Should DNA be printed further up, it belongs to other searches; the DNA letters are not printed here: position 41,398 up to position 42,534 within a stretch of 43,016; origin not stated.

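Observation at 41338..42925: Low-GC three-gene island inserted between the head-morphogenesis and capsid genes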

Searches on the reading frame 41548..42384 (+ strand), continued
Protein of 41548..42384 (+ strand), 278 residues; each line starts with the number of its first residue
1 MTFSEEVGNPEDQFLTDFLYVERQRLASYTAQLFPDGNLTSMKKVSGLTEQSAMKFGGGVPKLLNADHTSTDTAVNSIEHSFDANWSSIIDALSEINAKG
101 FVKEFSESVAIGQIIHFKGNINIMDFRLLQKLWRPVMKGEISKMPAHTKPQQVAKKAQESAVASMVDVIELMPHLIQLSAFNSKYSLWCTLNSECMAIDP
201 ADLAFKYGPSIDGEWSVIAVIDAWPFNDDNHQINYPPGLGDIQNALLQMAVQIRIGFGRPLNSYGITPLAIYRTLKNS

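Call 36: find_homologous_proteins(query=A1, max_evalue=0.001)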
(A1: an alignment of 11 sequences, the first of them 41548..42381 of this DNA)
Query A1 (11 sequences) (278 aa, profile of the alignment): 110 proteins with E <= 0.001 among 4643 candidates.
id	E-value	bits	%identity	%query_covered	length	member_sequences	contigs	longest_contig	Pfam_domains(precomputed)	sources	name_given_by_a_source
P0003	4.7e-112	392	43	99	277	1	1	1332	PF19952.6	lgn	-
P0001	6.7e-112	391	100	100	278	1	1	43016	-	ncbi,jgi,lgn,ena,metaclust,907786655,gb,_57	metaclust:\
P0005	2.1e-109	383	42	98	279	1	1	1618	-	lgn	-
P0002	1.3e-108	381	48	98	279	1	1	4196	PF19952.6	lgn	-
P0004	4.2e-107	376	42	99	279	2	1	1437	-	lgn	-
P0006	1.8e-95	338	24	96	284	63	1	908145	-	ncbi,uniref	ncbi:hypothetical protein [Acinetobacter baumannii]|uniref:hypothetical protein n=1 Tax=Acinetobacte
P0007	2.5e-91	324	25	96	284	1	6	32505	-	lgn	-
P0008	2.4e-86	308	29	94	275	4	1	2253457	PF19952.6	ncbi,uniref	ncbi:DUF6414 family protein [Moraxella sp. ZY200743]|uniref:DUF6414 family protein n=1 Tax=Moraxella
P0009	2.9e-86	307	25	94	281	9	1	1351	-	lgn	-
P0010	4.3e-86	307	26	94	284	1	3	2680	PF19952.6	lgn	-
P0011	6.0e-86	306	25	94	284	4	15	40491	PF19952.6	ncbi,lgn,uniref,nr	ncbi:DUF6414 family protein [Acinetobacter junii]|uniref:DUF6414 family protein n=1 Tax=Acinetobacte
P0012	3.4e-85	304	26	98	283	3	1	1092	PF19952.6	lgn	-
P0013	8.1e-85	303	29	99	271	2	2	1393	PF19952.6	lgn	-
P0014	7.2e-84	299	25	94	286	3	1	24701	PF19952.6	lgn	-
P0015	6.1e-83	296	25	94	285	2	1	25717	PF19952.6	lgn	-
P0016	1.1e-82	296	26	96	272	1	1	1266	PF19952.6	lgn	-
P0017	1.2e-82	296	25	94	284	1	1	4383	PF19952.6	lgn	-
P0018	3.4e-82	294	24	96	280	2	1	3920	PF19952.6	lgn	-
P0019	4.2e-82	294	29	97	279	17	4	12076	PF19952.6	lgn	-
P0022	9.5e-81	289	27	94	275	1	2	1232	PF19952.6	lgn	-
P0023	1.2e-80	289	27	94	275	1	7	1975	PF19952.6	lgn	-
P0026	3.5e-80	287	24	96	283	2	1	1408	PF19952.6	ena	-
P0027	6.2e-80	287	25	94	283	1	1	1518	PF19952.6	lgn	-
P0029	8.7e-80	286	24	94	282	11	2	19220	PF19952.6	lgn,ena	-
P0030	1.2e-79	286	29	98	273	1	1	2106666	PF19952.6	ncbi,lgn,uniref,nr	ncbi:DUF6414 family protein [Moraxella nasicaprae]|uniref:Uncharacterized protein n=1 Tax=Moraxella 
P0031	2.2e-79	285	26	94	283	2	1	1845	PF19952.6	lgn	-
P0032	2.2e-79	285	25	94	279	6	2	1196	PF19952.6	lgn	-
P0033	2.6e-79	285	27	96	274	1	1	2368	PF19952.6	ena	-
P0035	4.9e-79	284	25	94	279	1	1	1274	PF19952.6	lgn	-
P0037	5.5e-79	283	25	99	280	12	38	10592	PF19952.6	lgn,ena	-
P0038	1.1e-78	282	27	94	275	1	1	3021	PF19952.6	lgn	-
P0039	1.2e-78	282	27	94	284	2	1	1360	PF19952.6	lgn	-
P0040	1.3e-78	282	27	94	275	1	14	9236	PF19952.6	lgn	-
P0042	3.7e-78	281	27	96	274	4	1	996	PF19952.6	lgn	-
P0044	4.9e-78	280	25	99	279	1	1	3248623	PF19952.6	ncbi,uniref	ncbi:hypothetical protein [Acinetobacter thermotolerans]|uniref:DUF6414 family protein n=1 Tax=Acine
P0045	5.8e-78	280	26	94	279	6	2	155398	PF19952.6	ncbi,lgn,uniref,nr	ncbi:DUF6414 family protein [Acinetobacter indicus]|uniref:DUF6414 family protein n=1 Tax=Acinetobac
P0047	1.8e-77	278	24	94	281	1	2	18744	PF19952.6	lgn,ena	-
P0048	3.4e-77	278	26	94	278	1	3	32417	PF19952.6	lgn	-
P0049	3.5e-77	278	26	94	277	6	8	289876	PF19952.6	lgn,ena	-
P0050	4.3e-77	277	28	99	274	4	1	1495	PF19952.6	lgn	-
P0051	8.0e-77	276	26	94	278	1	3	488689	PF19952.6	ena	-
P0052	8.7e-77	276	29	94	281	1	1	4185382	PF19952.6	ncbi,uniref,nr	ncbi:hypothetical protein NDN13_05160 [Acinetobacter sp. C32I]|uniref:DUF6414 family protein n=1 Tax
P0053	9.5e-77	276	26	95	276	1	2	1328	PF19952.6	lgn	-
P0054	1.4e-76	276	26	94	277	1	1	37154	PF19952.6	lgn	-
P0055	1.4e-76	276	24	94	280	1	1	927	PF19952.6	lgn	-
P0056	1.8e-76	275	26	94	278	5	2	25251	PF19952.6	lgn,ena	-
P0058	1.9e-76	275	27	94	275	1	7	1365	PF19952.6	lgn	-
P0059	2.7e-76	275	25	93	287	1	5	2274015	PF19952.6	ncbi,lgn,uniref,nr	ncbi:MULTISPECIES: hypothetical protein [Acinetobacter]|uniref:DUF6414 family protein n=1 Tax=Acinet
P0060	2.8e-76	275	27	94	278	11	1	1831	PF19952.6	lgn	-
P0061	3.0e-76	275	24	98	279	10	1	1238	PF19952.6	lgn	-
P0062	3.3e-76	274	24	97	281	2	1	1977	PF19952.6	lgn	-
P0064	4.5e-76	274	25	94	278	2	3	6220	PF19952.6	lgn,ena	-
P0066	6.5e-76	273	24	94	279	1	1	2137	PF19952.6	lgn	-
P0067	6.6e-76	273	25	99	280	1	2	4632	PF19952.6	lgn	-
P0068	7.0e-76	273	27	94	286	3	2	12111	PF19952.6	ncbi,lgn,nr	ncbi:hypothetical protein FK216_15610 [Moraxellaceae bacterium AER2_44_116]|nr:hypothetical protein 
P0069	1.1e-75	273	27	94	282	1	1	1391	PF19952.6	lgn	-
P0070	1.1e-75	273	27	97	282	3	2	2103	PF19952.6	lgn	-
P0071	1.1e-75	273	25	99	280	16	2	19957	PF19952.6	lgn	-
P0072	1.3e-75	272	27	94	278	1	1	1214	PF19952.6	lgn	-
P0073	1.8e-75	272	25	94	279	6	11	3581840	PF19952.6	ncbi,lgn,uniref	ncbi:hypothetical protein [Acinetobacter sp. P1332]|uniref:DUF6414 family protein n=1 Tax=Acinetobac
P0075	2.0e-75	272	27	98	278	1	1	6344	PF19952.6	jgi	jgi:hypothetical protein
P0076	2.2e-75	272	26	94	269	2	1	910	PF19952.6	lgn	-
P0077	2.9e-75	271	25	94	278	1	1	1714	PF19952.6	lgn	-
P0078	7.6e-75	270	25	97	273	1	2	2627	PF19952.6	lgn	-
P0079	1.0e-74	269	24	94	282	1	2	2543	PF19952.6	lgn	-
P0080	1.1e-74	269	28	96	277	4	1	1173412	PF19952.6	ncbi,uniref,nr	ncbi:hypothetical protein [Moraxella catarrhalis]|uniref:DUF6414 family protein n=1 Tax=Moraxella ca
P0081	1.2e-74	269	23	94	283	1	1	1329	PF19952.6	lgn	-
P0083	3.0e-74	268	25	94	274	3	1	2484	PF19952.6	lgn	-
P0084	3.1e-74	268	27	94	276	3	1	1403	PF19952.6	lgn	-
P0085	3.2e-74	268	26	94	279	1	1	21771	PF19952.6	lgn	-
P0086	3.8e-74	268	25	94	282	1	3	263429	PF19952.6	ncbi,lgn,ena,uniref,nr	ncbi:DUF6414 family protein [Acinetobacter ursingii]|uniref:DUF6414 family protein n=1 Tax=Acinetoba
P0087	5.9e-74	267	28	94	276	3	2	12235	PF19952.6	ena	-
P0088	7.1e-74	267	26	97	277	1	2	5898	PF19952.6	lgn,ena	-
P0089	7.3e-74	267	24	99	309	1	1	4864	PF19952.6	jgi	jgi:hypothetical protein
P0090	7.6e-74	267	25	94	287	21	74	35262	PF19952.6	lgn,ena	-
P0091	8.7e-74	266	24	98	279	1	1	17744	PF19952.6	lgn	-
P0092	9.2e-74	266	26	94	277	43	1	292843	PF19952.6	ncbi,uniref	ncbi:hypothetical protein [Psychrobacter sp. NPDC077938]|uniref:DUF6414 family protein n=1 Tax=Psych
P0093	7.4e-73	263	29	99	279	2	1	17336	PF19952.6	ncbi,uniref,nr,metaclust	ncbi:DUF6414 family protein [Acinetobacter baumannii]|uniref:DUF6414 family protein n=1 Tax=Acinetob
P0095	3.1e-72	261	29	98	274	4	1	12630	PF19952.6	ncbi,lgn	-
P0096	3.9e-72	261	26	94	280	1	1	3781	PF19952.6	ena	-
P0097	5.8e-72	260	26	96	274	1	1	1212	PF19952.6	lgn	-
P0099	1.7e-71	259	25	94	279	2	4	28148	PF19952.6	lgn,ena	-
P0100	1.8e-71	259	28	98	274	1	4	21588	PF19952.6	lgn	-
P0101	8.5e-71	257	26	98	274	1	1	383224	PF19952.6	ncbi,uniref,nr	ncbi:DUF6414 family protein [Acinetobacter pollinis]|uniref:DUF2184 domain-containing protein n=1 Ta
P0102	3.2e-70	255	25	96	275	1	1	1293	PF19952.6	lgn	-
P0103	4.0e-70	254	25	99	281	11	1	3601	PF19952.6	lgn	-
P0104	3.6e-69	251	25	94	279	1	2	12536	PF19952.6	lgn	-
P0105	3.8e-69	251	28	94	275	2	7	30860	PF19952.6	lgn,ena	-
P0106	1.0e-68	250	29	94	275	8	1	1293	PF19952.6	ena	-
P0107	8.9e-67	243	26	94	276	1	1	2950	PF19952.6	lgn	-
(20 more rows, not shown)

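Call 39: search_solved_structures(query=A2, max_evalue=10)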
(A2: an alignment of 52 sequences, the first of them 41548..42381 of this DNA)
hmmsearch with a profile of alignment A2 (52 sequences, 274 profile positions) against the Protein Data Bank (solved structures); distinct sequences matched with E-value up to 10: 2.
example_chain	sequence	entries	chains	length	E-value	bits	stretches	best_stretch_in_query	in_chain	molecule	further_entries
5kiz_A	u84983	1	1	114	0.48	12.9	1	182-218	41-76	Endothelial PAS domain-containing protein 1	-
8rqz_A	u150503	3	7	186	0.82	12.1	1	101-153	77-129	Uncharacterized protein YjgD | ForE1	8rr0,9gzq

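Call 42: find_encoding_contigs(protein=P0002, flank=5000, max_places=4)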
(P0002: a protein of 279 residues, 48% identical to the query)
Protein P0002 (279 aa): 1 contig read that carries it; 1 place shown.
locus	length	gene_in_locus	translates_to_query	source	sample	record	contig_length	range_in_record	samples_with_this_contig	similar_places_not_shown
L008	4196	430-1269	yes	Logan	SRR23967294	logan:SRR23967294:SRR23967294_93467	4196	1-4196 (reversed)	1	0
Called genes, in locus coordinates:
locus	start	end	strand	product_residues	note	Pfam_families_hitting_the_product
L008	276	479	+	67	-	-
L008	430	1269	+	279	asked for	PF19952:DUF6414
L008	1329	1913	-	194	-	PF00565:SNase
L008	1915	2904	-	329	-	-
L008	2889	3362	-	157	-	PF22014:DUF6932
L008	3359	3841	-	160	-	-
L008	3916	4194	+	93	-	?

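Call 44: find_encoding_contigs(protein=P0075, flank=5000, max_places=3)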
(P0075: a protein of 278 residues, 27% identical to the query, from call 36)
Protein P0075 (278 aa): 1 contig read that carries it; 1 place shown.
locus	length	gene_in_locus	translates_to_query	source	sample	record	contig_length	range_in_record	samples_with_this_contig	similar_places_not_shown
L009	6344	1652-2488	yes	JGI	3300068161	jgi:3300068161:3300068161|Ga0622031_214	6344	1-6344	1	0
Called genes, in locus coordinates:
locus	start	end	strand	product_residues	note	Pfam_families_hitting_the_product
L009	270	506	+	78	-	-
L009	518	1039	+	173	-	-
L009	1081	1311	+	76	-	-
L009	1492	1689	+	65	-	-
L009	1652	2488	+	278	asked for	PF19952:DUF6414 (weak)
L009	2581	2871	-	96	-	-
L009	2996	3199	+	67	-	PF09926:DUF2158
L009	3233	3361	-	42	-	-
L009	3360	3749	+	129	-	-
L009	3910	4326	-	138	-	PF03869:Arc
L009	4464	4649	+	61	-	PF14384:BrnA_antitoxin (weak)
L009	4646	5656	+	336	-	PF04383:KilA-N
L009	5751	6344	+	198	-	?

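Call 45: find_encoding_contigs(protein=P0092, flank=8000, max_places=3)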
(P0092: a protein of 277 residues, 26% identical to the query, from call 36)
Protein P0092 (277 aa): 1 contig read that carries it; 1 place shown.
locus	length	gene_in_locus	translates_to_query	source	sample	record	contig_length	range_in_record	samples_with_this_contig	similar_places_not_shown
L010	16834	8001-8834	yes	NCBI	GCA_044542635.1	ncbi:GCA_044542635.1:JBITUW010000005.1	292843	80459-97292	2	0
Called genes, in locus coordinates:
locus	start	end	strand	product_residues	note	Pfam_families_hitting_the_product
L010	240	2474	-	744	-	PF13089:PP_kinase_N, PF02503:PP_kinase, PF17941:PP_kinase_C_1, PF13091:PLDc_2 (weak), PF13090:PP_kinase_C, PF13091:PLDc_2 (weak)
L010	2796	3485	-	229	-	PF00912:Transgly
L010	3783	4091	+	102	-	PF05768:Glrx-like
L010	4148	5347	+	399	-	PF01070:FMN_dh, PF00478:IMPDH (weak)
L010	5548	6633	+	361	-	PF01694:Rhomboid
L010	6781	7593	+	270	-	PF06629:MipA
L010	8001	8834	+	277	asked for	PF19952:DUF6414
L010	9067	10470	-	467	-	PF00206:Lyase_1, PF10415:FumaraseC_C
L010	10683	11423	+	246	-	PF01812:5-FTHF_cyc-lig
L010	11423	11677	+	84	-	-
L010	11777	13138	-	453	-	PF13726:Na_H_antiport_2, PF03553:Na_H_antiporter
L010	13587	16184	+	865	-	PF02190:LON_substr_bdg, PF08298:AAA_PrkA (faint), PF00004:AAA, PF07728:AAA_5, PF22667:Lon_lid, PF05362:Lon_C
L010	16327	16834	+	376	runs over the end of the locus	PF03724:META (weak)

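Call 47: predict_structure(alignment_id=A2)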
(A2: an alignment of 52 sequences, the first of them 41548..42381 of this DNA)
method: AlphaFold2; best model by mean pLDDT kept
length: 278 residues; sequences in the alignment: 52
mean_pLDDT: 79.1   pTM: 0.73
mean pLDDT of the five models: 79.1, 78.2, 77.9, 76.8, 75.6
residues with pLDDT >= 90: 123; 70-90: 82; 50-70: 21; < 50: 52
segments of 3 or more residues with pLDDT < 50: 1-12, 41-44, 46-74
pLDDT, mean of each block of 10 residues (from residue 1): 36 77 89 64 45 39 41 47 60 86 95 97 89 91 96 95 88 88 97 92 84 96 83 80 89 87 96 87
secondary structure, 60 per line:
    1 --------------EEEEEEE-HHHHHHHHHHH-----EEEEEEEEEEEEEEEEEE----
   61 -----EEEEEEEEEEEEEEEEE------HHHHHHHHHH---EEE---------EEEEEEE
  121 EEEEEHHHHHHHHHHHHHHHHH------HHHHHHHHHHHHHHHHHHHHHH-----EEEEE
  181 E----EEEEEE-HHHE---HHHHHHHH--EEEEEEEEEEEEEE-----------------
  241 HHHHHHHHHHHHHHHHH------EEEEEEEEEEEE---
elements in order: E15-21 H23-33 E39-56 E66-82 H89-98 E102-104 E114-125 H126-142 H149-170 E176-181 E186-191 H200-207 E210-223 H241-257 E264-275

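Call 50: fold_search(model_id=the predicted structure, library=pdb)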
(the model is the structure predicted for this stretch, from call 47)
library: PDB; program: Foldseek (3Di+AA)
matches with E <= 10: 187; with E <= 0.001: 0
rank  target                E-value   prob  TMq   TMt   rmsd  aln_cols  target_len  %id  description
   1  7uy5_K                3.3e-02  0.85  0.21  0.35  15.2       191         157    7  Tetrahymena telomerase with CST (released 2022-07-13)
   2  8s0e_2                7.5e-02  0.35  0.20  0.11  13.6       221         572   10  H. sapiens OCCM bound to double stranded DNA (released 2024-10-02)
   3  8b9d_2                2.1e-01  0.25  0.21  0.11  11.1       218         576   10  Human replisome bound by Pol Alpha (released 2023-08-09)
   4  7kc0_B                2.3e-01  0.20  0.18  0.12  18.3       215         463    8  Structure of the Saccharomyces cerevisiae replicative polymerase delta in complex with a primer/template and the PCNA  (released 2020-12-02)
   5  6xty_2                2.7e-01  0.18  0.20  0.10  12.3       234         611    9  CryoEM structure of human CMG bound to AND-1 (CMGA) (released 2020-05-27)
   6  6xtx_2                2.7e-01  0.18  0.20  0.09  12.3       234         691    9  CryoEM structure of human CMG bound to ATPgammaS and DNA (released 2020-05-27)
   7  8w0g_2                3.6e-01  0.09  0.16  0.08  24.9       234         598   11  Cryo-EM structure of a human MCM2-7 dimer (released 2024-10-02)
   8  3ja8_7                4.8e-01  0.10  0.21  0.10  12.9       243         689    7  Cryo-EM structure of the MCM2-7 double hexamer (released 2015-08-05)
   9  6p1h_B                5.7e-01  0.12  0.17  0.11  19.0       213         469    8  Cryo-EM Structure of DNA Polymerase Delta Holoenzyme (released 2019-10-02)
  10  9e2z_4                5.7e-01  0.09  0.14  0.07   8.4       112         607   13  Cryo-EM structure of human CMG helicase stalled at G4-containing DNA template (released 2025-03-26)
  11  9ekb_B                6.4e-01  0.25  0.20  0.14  10.3       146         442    8  Cryo-EM structure of apo-form human DNA polymerase delta (released 2025-02-05)
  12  3nel_A                7.2e-01  0.63  0.24  0.16   5.3       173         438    9  Aspartyl-tRNA synthetase complexed with aspartic acid (released 2010-08-04)
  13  9f8e_A                7.6e-01  0.02  0.08  0.11  22.3       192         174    9  SLPL/SLPH (H/L) complex from C. difficile SlpA (Ox247_delta_orf2 strain, SLCT11) (released 2025-09-03)
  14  7s0t_F                8.6e-01  0.08  0.17  0.11  19.2       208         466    9  Structure of DNA polymerase zeta with mismatched DNA (released 2022-03-09)
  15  8tlt_F                9.1e-01  0.10  0.18  0.12  18.9       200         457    8  Cryo-EM structure of Rev1(deltaN)-Polzeta-DNA-dCTP complex (released 2024-05-15)
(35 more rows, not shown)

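Call 51: fold_search(model_id=the predicted structure, library=viral)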
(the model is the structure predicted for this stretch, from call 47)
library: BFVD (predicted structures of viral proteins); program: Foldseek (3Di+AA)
matches with E <= 10: 211; with E <= 0.001: 0
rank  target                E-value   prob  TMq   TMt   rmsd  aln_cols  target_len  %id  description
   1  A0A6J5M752            1.2e-01  0.06  0.11  0.10  35.8       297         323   11  Uncharacterized protein [uncultured Caudovirales phage]
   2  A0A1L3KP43            4.0e-01  0.04  0.09  0.08  21.8       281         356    7  (no name in the UniProt tables at hand)
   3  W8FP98                6.0e-01  0.03  0.09  0.05  21.1       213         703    9  (no name in the UniProt tables at hand)
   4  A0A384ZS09            6.7e-01  0.04  0.12  0.09  19.1       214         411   11  Uncharacterized protein [Vibrio phage YC]
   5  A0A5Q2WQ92            7.1e-01  0.14  0.08  0.27  10.8        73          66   15  (no name in the UniProt tables at hand)
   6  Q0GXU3                7.1e-01  0.10  0.11  0.19  10.3        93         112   12  Uncharacterized protein [Lactococcus phage Q54]
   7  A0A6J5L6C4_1          7.1e-01  0.08  0.12  0.05  22.4       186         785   11  Uncharacterized protein [uncultured Caudovirales phage]
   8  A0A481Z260            8.4e-01  0.05  0.12  0.08  24.2       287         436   10  Chaperone protein [Pithovirus LCPAC101]
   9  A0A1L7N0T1            8.9e-01  0.09  0.13  0.23  19.4       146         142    8  Uncharacterized protein [Ralstonia phage RP12]
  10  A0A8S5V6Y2            8.9e-01  0.04  0.12  0.09  32.0       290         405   12  Uncharacterized protein [CrAss-like virus sp. ctXt06]
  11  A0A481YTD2            1.0e+00  0.03  0.12  0.08  18.9       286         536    6  Ubiquitin carboxyl-terminal hydrolase [Marseillevirus LCMAC102]
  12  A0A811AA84            1.0e+00  0.02  0.09  0.07  27.1       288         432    7  (no name in the UniProt tables at hand)
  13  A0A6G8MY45            1.1e+00  0.07  0.12  0.18  14.1       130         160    9  F-box domain-containing protein [Cedratvirus kamchatka]
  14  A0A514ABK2            1.1e+00  0.02  0.12  0.13  24.7       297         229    6  (no name in the UniProt tables at hand)
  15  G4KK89                1.1e+00  0.03  0.12  0.13  24.5       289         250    9  (no name in the UniProt tables at hand)
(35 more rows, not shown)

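Call 56: find_related_loci(query=A3, collection=genome_contigs, flank=6000)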
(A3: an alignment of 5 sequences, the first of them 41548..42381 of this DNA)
Query A3 (278 aa) in genome_contigs; peptide patterns used: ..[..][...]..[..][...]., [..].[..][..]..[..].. (x = any residue, [..] = any of these).
18 stretches matched a pattern; 2 encode a relative of the query (tblastn E <= 1e-3); 2 distinct loci.
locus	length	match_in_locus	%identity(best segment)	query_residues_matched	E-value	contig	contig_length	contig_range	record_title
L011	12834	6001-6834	42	1-275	1e-72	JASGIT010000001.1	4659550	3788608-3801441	MAG: Acidovorax sp. isolate 5N365 JMF-2111-06-0005.ont.bin.365_0, whole genome shotgun sequence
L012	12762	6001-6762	30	10-273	5e-35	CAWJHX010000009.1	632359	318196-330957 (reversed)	MAG: Terriglobia bacterium isolate MFD03726.bin.1.138 genome assembly, contig: contig_67542, whole genome shotgun sequen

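Call 57: find_related_loci(query=A3, collection=viral_contigs, flank=6000)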
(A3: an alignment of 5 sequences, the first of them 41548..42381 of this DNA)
Query A3 (278 aa) in viral_contigs; peptide patterns used: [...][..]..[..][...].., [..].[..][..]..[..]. (x = any residue, [..] = any of these).
95 stretches matched a pattern; 1 encode a relative of the query (tblastn E <= 1e-3); 1 distinct loci.
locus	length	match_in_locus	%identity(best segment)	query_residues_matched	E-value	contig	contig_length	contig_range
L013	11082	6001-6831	41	1-275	3e-66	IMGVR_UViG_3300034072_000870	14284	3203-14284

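Call 61: search_protein_families(library=pfam, proteins=[L011:2566-4884:+, L011:4887-5381:-, L011:7305-7775:+, L011:7959-8795:-, L011:8242-11628:-, L013:3505-4113:+, L013:4209-4856:+, L013:4991-5404:+, L013:6883-7185:+, L013:8044-8928:-], max_evalue=0.01)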
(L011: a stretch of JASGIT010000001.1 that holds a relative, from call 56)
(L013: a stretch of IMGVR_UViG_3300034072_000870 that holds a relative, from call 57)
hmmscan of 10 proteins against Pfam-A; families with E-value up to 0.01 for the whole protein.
L011:2566-4884:+ (772 aa): 0 families

L011:4887-5381:- (164 aa): 0 families

L011:7305-7775:+ (156 aa): 0 families

L011:7959-8795:- (278 aa): 0 families

L011:8242-11628:- (1128 aa): 0 families

L013:3505-4113:+ (202 aa): 2 families
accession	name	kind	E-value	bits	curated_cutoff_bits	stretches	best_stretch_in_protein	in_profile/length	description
PF10549.14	ORF11CD3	-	6.7e-17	61.9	25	1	148-199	1-53/54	ORF11CD3 domain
PF02498.22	Bro-N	-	6.8e-12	46.3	25.6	1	47-139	2-93/96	BRO family, N-terminal domain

L013:4209-4856:+ (215 aa): 1 family
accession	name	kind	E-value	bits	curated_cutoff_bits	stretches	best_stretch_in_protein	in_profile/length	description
PF08813.17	Phage_tail_3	-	3.8e-28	98.6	24.2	1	50-215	1-165/165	Phage tail tube protein, TTP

L013:4991-5404:+ (137 aa): 1 family
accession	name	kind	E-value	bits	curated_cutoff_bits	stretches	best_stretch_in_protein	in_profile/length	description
PF08748.17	Phage_TAC_4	-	1.3e-21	77.6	21.1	1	12-137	2-124/124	Phage tail assembly chaperone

L013:6883-7185:+ (100 aa): 5 families
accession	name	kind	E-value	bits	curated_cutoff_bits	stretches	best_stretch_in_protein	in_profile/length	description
PF12773.13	DZR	-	0.0015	19.1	27.3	1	73-92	26-45/45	Double zinc ribbon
PF13248.11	Zn_ribbon_3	-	0.0016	18.3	27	1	72-92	3-23/26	zinc-ribbon domain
PF10571.15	UPF0547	-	0.0038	17.8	29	1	73-92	2-21/26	Uncharacterised protein family UPF0547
PF17032.10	Zn_ribbon_15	-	0.0055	17.9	28.9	1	71-92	52-73/73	zinc-ribbon family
PF13240.11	Zn_Ribbon_1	-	0.0073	16.5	25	0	74-93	2-21/23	zinc-ribbon domain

L013:8044-8928:- (294 aa): 0 families
